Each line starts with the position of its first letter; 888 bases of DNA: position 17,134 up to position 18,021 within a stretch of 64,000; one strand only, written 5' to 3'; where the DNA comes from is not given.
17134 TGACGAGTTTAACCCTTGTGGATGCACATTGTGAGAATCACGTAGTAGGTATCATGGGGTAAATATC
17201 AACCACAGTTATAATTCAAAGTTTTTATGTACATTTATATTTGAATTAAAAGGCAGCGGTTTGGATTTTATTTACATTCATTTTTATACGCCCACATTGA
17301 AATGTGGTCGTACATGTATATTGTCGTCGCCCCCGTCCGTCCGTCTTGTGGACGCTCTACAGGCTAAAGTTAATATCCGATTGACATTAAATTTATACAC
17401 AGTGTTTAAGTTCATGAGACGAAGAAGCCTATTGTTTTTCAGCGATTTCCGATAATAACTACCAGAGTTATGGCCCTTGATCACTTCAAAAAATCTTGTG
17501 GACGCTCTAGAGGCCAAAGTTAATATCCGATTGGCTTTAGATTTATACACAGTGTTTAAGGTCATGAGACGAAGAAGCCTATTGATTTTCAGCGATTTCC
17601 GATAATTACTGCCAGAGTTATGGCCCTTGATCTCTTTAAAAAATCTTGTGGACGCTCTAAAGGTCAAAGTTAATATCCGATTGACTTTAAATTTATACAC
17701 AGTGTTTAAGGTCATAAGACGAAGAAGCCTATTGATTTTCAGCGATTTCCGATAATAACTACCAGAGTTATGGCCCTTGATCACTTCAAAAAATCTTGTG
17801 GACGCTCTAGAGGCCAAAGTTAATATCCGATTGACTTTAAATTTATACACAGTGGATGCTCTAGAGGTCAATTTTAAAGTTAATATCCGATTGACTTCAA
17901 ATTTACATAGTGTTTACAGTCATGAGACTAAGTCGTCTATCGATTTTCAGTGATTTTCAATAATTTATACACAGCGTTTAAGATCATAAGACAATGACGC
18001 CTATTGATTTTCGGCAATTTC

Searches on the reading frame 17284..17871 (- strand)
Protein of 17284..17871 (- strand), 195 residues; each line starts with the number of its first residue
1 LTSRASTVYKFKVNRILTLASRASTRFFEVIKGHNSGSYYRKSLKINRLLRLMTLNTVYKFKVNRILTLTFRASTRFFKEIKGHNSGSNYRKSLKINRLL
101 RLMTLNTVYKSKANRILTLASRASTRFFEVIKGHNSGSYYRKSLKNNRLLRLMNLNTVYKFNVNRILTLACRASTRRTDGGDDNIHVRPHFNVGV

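Call 59: find_homologous_proteins(query=window:17284-17871:-, max_evalue=0.001)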
Query window:17284-17871:- (195 aa): 2 proteins with E <= 0.001 among 10 candidates.
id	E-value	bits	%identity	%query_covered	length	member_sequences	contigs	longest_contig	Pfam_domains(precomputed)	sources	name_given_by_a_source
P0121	7.2e-45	171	82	61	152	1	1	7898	-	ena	-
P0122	6.3e-37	145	85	46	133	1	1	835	-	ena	-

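Call 60: find_encoding_contigs(protein=P0121, flank=10000)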
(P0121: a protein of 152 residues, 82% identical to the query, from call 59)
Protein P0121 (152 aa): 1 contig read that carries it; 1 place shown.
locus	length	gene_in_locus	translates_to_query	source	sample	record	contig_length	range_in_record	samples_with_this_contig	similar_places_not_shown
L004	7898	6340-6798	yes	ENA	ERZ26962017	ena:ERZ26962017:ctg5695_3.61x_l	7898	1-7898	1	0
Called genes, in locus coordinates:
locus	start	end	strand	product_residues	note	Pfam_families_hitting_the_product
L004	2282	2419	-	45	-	-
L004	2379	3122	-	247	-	PF00075:RNase_H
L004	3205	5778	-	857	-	PF14529:Exo_endo_phos_2, PF00078:RVT_1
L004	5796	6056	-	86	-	PF03372:Exo_endo_phos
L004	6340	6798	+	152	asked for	-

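Call 61: find_encoding_contigs(protein=P0122, flank=10000)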
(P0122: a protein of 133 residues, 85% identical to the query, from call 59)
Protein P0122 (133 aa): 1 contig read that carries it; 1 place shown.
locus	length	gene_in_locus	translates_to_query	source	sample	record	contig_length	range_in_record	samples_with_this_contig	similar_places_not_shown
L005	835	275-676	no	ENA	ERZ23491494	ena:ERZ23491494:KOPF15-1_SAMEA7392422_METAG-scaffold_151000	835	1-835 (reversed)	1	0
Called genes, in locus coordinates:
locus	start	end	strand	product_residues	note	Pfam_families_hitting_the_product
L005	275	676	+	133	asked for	-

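Call 68: list_cluster_members(proteins=[P0123, P0121, P0122])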
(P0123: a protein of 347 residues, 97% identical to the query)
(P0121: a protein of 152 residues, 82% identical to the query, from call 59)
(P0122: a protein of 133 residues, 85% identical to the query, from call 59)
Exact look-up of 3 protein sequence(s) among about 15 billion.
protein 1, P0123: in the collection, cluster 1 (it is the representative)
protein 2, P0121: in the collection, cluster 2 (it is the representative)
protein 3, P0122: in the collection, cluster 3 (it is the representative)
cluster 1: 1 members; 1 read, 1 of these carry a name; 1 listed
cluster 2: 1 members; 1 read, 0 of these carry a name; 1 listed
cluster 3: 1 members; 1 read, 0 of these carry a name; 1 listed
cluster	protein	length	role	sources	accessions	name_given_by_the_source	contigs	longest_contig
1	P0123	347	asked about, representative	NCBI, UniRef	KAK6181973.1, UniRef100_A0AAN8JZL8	hypothetical protein SNE40_009748 [Patella caerulea] | Uncharacterized protein n=1 Tax=Patella caerulea TaxID=87958 RepID=A0AAN8JZL8_PATCE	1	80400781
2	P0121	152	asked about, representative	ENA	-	-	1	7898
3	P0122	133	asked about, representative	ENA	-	-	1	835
